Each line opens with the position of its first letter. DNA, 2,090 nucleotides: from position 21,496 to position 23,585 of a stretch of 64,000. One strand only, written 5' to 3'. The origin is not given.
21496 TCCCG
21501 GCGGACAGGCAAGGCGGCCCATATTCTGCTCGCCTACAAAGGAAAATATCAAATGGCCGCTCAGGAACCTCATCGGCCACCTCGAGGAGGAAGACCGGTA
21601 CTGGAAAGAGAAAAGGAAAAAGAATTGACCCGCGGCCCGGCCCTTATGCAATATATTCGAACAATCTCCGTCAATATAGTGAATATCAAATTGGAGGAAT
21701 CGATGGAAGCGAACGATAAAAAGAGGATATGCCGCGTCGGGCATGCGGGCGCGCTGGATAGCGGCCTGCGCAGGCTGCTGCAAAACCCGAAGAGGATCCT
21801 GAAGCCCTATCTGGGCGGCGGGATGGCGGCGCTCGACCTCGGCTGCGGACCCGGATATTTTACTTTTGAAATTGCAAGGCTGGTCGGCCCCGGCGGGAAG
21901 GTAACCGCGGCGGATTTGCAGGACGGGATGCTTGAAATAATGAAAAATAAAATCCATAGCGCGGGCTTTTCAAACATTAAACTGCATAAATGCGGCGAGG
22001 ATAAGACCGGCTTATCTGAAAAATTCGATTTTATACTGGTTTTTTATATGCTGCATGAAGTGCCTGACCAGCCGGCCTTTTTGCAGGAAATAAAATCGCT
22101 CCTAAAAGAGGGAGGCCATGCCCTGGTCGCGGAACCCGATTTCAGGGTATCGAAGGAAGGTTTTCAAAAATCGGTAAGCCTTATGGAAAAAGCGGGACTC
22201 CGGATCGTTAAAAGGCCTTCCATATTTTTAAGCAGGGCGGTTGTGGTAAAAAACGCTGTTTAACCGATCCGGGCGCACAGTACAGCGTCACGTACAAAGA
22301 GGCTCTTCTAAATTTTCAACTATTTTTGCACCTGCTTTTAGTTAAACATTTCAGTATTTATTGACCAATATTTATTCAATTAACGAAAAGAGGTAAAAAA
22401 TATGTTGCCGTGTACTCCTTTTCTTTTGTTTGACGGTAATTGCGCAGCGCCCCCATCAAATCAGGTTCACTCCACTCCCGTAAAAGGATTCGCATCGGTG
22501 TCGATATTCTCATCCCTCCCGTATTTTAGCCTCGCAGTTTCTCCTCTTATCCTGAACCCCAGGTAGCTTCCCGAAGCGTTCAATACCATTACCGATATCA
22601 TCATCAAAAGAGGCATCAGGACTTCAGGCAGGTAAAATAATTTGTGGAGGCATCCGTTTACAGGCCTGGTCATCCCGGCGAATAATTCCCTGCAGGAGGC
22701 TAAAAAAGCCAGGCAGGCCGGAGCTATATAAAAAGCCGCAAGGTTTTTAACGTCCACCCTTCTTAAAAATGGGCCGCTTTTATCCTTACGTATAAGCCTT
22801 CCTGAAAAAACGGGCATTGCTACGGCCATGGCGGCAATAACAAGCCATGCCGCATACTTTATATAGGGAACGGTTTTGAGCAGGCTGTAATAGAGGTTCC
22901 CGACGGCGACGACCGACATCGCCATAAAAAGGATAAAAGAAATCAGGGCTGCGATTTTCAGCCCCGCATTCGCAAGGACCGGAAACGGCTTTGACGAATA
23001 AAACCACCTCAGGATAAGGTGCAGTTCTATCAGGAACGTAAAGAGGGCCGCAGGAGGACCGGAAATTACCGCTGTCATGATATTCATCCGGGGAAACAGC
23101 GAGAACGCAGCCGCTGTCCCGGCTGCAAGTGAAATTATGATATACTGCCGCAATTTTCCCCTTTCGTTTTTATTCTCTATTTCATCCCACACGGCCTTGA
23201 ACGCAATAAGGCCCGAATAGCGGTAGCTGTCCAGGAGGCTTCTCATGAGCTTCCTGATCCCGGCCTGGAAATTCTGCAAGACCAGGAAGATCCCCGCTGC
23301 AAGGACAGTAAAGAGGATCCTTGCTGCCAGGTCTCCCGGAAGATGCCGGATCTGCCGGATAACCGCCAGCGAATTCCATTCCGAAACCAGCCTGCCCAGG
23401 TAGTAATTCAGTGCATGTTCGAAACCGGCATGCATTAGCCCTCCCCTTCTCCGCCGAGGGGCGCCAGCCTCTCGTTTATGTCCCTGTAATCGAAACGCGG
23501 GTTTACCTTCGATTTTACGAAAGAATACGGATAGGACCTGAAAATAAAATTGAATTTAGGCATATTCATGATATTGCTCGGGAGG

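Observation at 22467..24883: Orphan two-gene module: anchor-less T4SS coupling-protein ATPase translationally coupled to a separate ~7-TM protein (candidate novel membrane translocase or defence-like system)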

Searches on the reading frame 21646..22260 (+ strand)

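Call 51: search_protein_families(library=padloc, proteins=[window:21646-22260:+], max_evalue=0.01)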
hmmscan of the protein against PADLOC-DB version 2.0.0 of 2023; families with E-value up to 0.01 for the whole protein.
window:21646-22260:+ (205 aa): 1 family
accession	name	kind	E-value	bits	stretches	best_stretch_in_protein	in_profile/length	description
PDLC04134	mad2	-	2.1e-21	74.3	1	56-177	289-410/492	mads_2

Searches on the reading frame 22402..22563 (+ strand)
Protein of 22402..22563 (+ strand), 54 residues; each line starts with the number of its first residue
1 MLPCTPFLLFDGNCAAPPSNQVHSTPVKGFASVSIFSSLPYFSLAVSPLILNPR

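Call 68: search_protein_families(library=pfam, proteins=[window:22402-22563:+], max_evalue=0.5)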
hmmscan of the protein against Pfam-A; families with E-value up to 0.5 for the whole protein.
window:22402-22563:+ (54 aa): 0 families

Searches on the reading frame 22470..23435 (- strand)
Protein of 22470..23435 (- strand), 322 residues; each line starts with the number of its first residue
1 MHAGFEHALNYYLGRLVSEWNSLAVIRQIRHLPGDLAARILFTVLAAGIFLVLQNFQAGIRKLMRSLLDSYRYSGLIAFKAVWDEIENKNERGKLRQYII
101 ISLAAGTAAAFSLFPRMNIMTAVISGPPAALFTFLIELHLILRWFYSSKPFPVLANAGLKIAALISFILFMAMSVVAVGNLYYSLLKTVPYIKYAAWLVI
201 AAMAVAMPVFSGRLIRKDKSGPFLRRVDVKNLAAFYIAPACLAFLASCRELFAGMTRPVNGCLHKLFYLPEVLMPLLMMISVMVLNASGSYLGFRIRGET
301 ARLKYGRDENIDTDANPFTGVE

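Call 3: search_protein_families(library=pfam, proteins=[window:22470-23435:-], max_evalue=1)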
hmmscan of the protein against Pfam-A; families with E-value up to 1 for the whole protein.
window:22470-23435:- (322 aa): 0 families

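Call 4: search_protein_families(library=padloc, proteins=[window:22470-23435:-], max_evalue=1)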
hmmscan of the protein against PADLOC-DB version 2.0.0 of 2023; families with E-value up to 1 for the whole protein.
window:22470-23435:- (322 aa): 0 families

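Call 5: search_protein_families(library=ncbifam, proteins=[window:22470-23435:-], max_evalue=1)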
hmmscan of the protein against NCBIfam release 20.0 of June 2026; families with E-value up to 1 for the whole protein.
window:22470-23435:- (322 aa): 0 families

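Call 7: find_homologous_proteins(query=window:22470-23435:-, max_evalue=0.001)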
Query window:22470-23435:- (322 aa): 6 proteins with E <= 0.001 among 4309 candidates.
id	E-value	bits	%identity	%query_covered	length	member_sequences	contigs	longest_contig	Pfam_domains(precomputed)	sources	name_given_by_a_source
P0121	1.2e-206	703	100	100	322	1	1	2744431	-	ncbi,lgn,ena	-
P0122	4.7e-69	251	46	89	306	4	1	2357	-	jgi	-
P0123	2.0e-68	249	48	82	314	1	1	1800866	-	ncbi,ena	-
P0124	2.6e-65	239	57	62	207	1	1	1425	-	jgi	jgi:hypothetical protein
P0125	3.9e-62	229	41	91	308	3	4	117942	-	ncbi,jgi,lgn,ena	jgi:hypothetical protein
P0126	1.9e-57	213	43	89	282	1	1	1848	-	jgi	jgi:hypothetical protein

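Call 13: find_encoding_contigs(protein=P0125, flank=10000, max_places=4)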
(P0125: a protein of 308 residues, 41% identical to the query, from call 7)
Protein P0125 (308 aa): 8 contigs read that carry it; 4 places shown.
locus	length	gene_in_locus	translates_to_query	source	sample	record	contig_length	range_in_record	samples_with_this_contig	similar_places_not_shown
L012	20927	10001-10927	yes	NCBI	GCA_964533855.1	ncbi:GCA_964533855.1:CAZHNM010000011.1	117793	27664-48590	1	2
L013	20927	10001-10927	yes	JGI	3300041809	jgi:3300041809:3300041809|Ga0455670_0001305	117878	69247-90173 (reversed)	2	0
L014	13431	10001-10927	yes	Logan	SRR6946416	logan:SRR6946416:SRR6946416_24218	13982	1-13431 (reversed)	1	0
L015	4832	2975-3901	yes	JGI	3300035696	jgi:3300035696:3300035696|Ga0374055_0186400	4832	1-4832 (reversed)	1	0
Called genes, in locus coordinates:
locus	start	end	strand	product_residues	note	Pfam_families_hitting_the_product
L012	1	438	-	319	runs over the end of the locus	-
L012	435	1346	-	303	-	PF01745:IPT, PF01715:IPPT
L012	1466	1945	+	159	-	PF02674:Colicin_V (weak)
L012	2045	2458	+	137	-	-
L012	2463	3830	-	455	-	PF08245:Mur_ligase_M, PF02875:Mur_ligase_C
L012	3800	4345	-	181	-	-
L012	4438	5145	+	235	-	PF13624:SurA_N_3 (faint)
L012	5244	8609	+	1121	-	PF00580:UvrD-helicase, PF13245:AAA_19, PF13361:UvrD_C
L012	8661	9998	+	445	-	PF02534:T4SS-DNA_transf, PF10412:TrwB_AAD_bind, PF20720:nSTAND3 (weak), PF02534:T4SS-DNA_transf, PF12696:TraG-D_C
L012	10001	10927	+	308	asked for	-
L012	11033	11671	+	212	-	-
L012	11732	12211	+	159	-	-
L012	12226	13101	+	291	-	-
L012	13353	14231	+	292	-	PF00196:GerE, PF08281:Sigma70_r4_2 (weak)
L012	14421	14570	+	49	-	-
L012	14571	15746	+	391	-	-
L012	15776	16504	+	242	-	PF07238:PilZ (weak)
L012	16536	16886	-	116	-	PF12646:DUF3783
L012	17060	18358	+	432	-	PF13231:PMT_2 (weak)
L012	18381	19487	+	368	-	PF00535:Glycos_transf_2, PF10111:Glyco_tranf_2_2 (weak), PF13641:Glyco_tranf_2_3 (weak), PF04138:GtrA_DPMS_TM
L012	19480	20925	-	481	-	-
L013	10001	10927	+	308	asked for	-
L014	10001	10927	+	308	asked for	-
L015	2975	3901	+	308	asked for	-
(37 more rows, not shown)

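Call 41: search_protein_representatives(alignment_id=A3)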
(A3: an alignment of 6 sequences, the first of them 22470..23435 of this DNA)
Query: 6 sequences, 306 profile positions. Proteins with E-value up to 0.001 (for the whole library): 8; up to 1e-10: 8; up to 1e-30: 7. The best 8 are listed.
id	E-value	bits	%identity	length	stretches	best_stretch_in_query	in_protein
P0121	4.5e-144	495.9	-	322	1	1-306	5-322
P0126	2.2e-132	457.5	-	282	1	21-306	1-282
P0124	2.3e-83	296.5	-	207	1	108-306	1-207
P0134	6.8e-78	278.5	-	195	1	113-306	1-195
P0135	2.2e-68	247.3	-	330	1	5-306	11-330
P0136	1.2e-53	198.9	-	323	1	3-297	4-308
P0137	5.2e-37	144.3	-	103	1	2-95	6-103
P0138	7.5e-23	97.8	-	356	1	22-297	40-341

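Call 43: predict_structure(alignment_id=A3)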
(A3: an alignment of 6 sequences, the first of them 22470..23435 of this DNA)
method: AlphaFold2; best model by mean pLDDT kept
length: 322 residues; sequences in the alignment: 6
mean_pLDDT: 43.7   pTM: 0.31
mean pLDDT of the five models: 43.7, 42.2, 41.5, 40.1, 40.1
residues with pLDDT >= 90: 0; 70-90: 0; 50-70: 42; < 50: 280
segments of 3 or more residues with pLDDT < 50: 1-10, 12-14, 16-18, 20-131, 141-212, 218-226, 258-295, 300-322
pLDDT, mean of each block of 10 residues (from residue 1): 41 48 42 44 47 47 43 38 46 41 41 38 44 50 45 39 43 39 38 43 43 48 48 54 51 49 40 44 46 49 38 34 26
secondary structure, 60 per line:
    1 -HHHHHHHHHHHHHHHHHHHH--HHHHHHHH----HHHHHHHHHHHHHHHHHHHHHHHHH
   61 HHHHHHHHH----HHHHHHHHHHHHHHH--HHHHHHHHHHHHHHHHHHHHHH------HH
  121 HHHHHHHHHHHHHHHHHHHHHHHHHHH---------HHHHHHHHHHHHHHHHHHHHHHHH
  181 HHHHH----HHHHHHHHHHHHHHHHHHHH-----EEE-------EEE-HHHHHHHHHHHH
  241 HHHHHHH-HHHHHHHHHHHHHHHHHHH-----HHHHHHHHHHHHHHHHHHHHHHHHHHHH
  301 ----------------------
elements in order: H2-21 H24-31 H36-69 H74-88 H91-112 H119-147 H157-185 H190-209 E215-217 E225-227 H229-247 H249-267 H273-300

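Call 45: search_solved_structures(query=A2, max_evalue=10)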
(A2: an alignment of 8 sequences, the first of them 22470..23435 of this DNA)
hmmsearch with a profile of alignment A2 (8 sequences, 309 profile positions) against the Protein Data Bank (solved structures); distinct sequences matched with E-value up to 10: 2.
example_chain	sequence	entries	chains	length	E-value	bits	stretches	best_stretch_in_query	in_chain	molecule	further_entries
8q3v_C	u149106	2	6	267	0.32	13.5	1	255-298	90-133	Tetrahydromethanopterin S-methyltransferase subunit C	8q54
6b87_A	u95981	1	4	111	0.86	12.1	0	27-57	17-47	TMHC2_E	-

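Call 55: find_encoding_contigs(protein=P0135, flank=10000, max_places=3)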
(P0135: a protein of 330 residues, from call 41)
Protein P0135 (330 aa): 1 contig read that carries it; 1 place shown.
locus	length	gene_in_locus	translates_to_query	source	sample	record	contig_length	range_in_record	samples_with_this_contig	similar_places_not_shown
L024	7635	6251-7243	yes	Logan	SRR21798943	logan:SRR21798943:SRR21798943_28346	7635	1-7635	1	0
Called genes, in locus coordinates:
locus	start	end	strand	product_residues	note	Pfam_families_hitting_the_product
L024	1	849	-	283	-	?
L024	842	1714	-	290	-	PF01656:CbiA, PF02374:ArsA_ATPase (faint), PF06564:CBP_BcsQ, PF09140:MipZ (weak), PF13614:AAA_31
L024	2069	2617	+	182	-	-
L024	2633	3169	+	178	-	-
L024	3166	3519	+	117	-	-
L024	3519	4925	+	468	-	PF02534:T4SS-DNA_transf (weak), PF10412:TrwB_AAD_bind, PF02534:T4SS-DNA_transf, PF12696:TraG-D_C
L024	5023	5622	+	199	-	PF19502:DUF6036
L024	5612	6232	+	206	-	-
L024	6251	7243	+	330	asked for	-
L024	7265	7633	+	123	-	?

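Call 59: search_dna_similar(query=window:22470-23435:-, collection=plasmids, mode=protein, max_evalue=0.001, max_rows=10)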
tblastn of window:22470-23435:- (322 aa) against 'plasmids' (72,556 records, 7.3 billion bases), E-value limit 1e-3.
No match.

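Call 68: search_protein_families(library=pfam, proteins=[L012:5244-8606:+], max_evalue=0.5)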
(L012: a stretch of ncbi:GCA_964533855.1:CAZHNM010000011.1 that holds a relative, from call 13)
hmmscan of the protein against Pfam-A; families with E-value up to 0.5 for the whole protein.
L012:5244-8606:+ (1121 aa): 7 families
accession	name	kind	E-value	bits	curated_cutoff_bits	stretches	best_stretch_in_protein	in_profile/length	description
PF00580.27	UvrD-helicase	-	3.2e-47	161.9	23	1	8-439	6-269/271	UvrD/REP helicase N-terminal domain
PF13361.12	UvrD_C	-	9.4e-22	78.3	25.6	1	455-823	3-344/350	UvrD-like helicase C-terminal domain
PF13245.12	AAA_19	-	1.4e-13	51.6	25.1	1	11-426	5-134/134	AAA domain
PF13538.12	UvrD_C_2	-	0.00086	19.6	27.4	1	739-757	2-20/52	UvrD-like helicase C-terminal domain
PF01443.25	Viral_helicase1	-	0.0027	18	21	0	19-44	2-22/228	Viral superfamily 1 RNA helicase core domain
PF25199.1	nSTAND_NTPase5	-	0.13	12.5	34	0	18-33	44-59/145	Novel STAND NTPase 5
PF13173.12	AAA_14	-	0.23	11.9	27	0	349-396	33-81/129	AAA domain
